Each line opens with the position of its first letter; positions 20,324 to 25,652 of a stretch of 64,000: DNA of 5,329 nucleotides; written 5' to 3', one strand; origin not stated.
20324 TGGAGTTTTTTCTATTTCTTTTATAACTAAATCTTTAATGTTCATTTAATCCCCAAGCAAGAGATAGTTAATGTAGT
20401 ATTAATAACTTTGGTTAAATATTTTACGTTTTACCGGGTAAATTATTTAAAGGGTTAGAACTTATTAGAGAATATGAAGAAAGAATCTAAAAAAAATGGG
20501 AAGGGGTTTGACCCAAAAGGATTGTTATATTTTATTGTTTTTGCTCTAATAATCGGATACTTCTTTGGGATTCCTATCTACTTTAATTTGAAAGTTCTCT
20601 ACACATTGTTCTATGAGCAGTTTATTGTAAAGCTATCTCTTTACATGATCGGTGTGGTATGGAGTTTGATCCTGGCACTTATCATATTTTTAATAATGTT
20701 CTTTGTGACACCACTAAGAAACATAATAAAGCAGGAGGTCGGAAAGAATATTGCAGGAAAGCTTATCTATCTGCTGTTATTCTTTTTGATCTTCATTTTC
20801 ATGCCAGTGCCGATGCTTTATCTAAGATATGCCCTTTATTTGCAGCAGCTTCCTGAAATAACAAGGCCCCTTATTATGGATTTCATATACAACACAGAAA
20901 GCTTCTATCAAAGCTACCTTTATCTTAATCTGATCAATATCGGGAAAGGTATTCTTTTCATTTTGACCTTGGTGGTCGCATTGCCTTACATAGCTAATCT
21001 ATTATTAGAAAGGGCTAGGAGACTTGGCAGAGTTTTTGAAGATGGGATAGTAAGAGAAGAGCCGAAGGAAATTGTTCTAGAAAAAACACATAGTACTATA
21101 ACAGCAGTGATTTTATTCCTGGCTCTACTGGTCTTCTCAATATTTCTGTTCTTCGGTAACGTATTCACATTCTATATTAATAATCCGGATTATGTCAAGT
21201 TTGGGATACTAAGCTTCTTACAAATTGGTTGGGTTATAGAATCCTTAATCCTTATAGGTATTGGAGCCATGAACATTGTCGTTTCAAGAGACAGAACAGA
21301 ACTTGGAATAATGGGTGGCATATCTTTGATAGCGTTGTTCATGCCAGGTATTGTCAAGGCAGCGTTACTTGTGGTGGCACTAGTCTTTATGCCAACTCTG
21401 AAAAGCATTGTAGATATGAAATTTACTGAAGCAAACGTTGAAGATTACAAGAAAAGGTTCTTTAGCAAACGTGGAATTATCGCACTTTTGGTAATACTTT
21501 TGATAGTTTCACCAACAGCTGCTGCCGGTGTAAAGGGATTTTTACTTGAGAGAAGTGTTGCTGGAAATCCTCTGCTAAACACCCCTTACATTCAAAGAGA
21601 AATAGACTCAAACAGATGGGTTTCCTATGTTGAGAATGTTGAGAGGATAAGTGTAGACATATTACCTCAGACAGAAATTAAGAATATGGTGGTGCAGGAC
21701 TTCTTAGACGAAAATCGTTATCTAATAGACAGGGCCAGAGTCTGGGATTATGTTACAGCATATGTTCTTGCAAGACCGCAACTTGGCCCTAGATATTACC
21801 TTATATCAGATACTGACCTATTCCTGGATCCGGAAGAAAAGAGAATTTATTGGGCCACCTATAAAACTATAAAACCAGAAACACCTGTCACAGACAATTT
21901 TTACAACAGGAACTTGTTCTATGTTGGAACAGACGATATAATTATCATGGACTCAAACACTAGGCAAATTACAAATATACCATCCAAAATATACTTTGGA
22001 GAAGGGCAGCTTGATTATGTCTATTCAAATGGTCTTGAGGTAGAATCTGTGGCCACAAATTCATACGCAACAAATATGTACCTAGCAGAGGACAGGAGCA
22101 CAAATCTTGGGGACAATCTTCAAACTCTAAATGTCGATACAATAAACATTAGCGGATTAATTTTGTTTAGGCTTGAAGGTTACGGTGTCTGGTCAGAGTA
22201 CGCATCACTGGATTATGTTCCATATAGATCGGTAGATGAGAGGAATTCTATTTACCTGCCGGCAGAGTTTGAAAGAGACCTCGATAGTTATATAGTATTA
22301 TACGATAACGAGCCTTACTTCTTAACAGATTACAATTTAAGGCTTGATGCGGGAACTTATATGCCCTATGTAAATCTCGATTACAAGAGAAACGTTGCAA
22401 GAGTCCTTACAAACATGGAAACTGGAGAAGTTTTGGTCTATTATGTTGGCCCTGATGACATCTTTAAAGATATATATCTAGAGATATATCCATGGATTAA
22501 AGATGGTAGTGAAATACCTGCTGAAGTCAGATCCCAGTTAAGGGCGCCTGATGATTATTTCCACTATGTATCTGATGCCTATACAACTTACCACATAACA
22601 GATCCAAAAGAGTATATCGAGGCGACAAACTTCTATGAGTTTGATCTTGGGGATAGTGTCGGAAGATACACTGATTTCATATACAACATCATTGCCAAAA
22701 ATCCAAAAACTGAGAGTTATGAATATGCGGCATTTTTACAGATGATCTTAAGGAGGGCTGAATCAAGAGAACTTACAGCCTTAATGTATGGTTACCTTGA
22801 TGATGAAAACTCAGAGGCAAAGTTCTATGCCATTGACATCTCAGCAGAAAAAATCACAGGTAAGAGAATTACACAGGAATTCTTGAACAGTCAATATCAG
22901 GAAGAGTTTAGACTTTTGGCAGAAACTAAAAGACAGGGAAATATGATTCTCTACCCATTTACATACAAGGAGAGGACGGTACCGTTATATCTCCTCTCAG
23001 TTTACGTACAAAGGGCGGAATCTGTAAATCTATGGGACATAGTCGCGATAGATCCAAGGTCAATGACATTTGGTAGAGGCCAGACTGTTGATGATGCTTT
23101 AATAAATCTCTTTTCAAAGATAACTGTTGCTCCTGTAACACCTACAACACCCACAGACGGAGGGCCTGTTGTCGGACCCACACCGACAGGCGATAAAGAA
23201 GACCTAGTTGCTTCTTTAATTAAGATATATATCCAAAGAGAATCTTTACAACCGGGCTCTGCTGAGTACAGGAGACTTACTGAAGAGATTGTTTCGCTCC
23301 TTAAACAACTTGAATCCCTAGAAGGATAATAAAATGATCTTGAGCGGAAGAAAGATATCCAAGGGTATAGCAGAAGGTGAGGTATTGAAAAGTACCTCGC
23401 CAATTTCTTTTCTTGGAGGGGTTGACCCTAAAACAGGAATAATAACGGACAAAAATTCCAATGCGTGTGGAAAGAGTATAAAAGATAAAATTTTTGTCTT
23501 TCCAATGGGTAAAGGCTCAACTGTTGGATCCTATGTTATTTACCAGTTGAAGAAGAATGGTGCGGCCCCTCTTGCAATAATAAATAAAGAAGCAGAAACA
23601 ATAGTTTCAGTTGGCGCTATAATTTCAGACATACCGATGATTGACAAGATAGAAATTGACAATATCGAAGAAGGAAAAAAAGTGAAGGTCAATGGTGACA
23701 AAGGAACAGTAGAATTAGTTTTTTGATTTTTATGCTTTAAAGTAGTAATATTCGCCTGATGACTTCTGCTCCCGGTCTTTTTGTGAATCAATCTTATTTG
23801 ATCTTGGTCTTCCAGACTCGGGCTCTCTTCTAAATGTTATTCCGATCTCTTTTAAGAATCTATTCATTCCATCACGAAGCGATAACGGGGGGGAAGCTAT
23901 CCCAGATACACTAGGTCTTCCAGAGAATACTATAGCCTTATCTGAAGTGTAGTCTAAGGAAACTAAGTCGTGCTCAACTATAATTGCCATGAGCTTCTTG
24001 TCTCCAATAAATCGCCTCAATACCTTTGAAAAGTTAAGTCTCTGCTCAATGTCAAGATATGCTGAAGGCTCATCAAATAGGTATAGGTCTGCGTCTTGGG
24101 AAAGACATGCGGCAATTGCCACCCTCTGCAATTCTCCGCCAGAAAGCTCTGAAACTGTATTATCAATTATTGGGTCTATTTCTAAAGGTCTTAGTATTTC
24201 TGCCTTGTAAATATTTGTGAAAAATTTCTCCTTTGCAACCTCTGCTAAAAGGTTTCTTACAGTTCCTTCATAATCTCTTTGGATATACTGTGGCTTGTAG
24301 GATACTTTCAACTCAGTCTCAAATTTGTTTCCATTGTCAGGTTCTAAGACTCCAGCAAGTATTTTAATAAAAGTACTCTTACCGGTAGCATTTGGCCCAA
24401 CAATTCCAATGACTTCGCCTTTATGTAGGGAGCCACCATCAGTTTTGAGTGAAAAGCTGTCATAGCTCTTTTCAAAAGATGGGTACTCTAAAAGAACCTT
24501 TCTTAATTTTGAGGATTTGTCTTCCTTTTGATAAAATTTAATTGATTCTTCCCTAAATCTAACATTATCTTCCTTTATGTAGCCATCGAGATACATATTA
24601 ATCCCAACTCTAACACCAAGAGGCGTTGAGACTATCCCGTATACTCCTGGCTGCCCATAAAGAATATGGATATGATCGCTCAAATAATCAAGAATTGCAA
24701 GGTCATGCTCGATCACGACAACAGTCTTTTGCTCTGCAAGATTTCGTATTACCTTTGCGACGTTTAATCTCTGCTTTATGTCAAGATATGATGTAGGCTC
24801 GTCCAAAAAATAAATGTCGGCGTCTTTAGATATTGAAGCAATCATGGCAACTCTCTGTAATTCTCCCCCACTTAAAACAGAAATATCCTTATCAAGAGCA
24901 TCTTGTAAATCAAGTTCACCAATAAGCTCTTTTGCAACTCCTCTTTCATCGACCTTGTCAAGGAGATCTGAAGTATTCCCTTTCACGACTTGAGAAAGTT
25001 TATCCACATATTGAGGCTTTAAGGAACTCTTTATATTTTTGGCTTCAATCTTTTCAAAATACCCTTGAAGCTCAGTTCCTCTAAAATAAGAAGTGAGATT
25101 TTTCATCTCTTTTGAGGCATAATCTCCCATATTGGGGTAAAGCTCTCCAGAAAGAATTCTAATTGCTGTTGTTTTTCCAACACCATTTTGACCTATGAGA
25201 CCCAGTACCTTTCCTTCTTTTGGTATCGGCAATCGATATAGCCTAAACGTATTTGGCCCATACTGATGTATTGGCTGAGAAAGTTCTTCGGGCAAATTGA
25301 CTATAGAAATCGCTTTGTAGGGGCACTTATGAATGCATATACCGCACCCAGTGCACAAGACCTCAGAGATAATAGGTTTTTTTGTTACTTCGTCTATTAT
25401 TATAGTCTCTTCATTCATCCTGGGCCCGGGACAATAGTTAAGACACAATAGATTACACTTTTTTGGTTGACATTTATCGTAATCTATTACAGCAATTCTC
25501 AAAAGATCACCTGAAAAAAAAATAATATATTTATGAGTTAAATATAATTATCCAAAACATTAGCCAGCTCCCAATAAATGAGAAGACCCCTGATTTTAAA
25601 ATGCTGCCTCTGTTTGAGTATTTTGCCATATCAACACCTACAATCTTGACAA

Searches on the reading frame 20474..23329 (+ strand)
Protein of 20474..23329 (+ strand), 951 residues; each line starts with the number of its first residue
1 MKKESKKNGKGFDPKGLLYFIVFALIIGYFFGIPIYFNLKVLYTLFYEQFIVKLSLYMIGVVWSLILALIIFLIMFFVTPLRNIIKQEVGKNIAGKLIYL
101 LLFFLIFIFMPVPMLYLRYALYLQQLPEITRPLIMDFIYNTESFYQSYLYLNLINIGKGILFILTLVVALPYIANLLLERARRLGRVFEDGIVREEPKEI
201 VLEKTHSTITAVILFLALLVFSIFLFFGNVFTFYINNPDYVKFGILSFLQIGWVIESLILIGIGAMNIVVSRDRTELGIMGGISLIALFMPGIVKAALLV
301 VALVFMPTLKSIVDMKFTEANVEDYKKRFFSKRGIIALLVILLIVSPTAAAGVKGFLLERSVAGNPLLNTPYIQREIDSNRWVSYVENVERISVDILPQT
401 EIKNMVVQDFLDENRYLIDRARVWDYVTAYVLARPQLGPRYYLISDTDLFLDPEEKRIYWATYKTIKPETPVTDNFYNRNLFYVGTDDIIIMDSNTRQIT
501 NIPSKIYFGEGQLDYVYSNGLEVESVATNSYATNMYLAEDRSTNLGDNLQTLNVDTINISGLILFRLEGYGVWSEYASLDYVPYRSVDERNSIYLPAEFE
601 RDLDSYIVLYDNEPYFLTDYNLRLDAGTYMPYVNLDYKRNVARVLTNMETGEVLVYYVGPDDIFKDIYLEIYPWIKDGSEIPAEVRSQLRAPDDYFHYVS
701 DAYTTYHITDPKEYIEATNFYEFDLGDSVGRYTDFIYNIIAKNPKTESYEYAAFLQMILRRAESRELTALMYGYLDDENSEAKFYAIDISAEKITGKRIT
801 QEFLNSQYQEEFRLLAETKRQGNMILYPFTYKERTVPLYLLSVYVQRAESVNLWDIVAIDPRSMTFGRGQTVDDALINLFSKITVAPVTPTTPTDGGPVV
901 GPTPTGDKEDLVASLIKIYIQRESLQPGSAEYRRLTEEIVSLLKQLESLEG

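Call 60: search_protein_families(library=pfam, proteins=[window:20474-23329:+], max_evalue=0.00001)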
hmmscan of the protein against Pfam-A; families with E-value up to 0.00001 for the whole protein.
window:20474-23329:+ (951 aa): 1 family
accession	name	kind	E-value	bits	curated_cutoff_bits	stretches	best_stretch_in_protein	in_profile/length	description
PF03699.18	UPF0182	-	6.2e-13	48.2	27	1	632-797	588-750/770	Uncharacterised protein family (UPF0182)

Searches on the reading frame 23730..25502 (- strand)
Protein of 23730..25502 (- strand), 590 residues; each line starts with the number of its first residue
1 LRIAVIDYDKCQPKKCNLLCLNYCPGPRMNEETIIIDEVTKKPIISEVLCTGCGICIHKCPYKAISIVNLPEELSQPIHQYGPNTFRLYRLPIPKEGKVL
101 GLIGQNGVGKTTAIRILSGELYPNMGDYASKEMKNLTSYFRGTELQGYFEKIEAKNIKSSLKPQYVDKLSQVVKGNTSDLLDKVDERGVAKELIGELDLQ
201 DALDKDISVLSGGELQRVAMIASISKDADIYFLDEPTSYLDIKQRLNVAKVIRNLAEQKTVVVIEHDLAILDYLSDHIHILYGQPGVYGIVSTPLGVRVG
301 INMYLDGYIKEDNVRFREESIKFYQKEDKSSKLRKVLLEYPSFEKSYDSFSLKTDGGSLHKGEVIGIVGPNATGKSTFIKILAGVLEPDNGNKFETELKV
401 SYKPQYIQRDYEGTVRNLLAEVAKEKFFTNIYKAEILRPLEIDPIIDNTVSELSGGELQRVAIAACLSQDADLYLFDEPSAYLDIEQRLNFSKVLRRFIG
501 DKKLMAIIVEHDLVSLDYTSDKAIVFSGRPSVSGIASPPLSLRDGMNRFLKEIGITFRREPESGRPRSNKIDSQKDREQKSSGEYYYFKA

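Call 60: search_protein_families(library=pfam, proteins=[window:23730-25502:-], max_evalue=0.00001)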
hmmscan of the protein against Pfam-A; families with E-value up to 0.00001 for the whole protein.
window:23730-25502:- (590 aa): 6 families
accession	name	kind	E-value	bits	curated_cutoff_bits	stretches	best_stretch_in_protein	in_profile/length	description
PF00005.33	ABC_tran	-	1.5e-40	139.4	25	2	358-480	7-136/137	ABC transporter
PF13304.12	AAA_21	-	8.9e-15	56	27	0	365-392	2-32/304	AAA domain, putative AbiEii toxin, Type IV TA system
PF02463.25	SMC_N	-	1.2e-11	45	40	1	92-273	19-204/220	RecF/RecN/SMC N terminal domain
PF04068.21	Fer4_RLI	-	5.3e-10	39.3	23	1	1-29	1-32/35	Possible Fer4-like domain in RNase L inhibitor, RLI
PF13476.12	AAA_23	-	1.7e-07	32.5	27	0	98-234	20-149/201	AAA domain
PF13175.12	AAA_15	-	8.6e-07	29.3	32.1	0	364-410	25-55/374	AAA ATPase domain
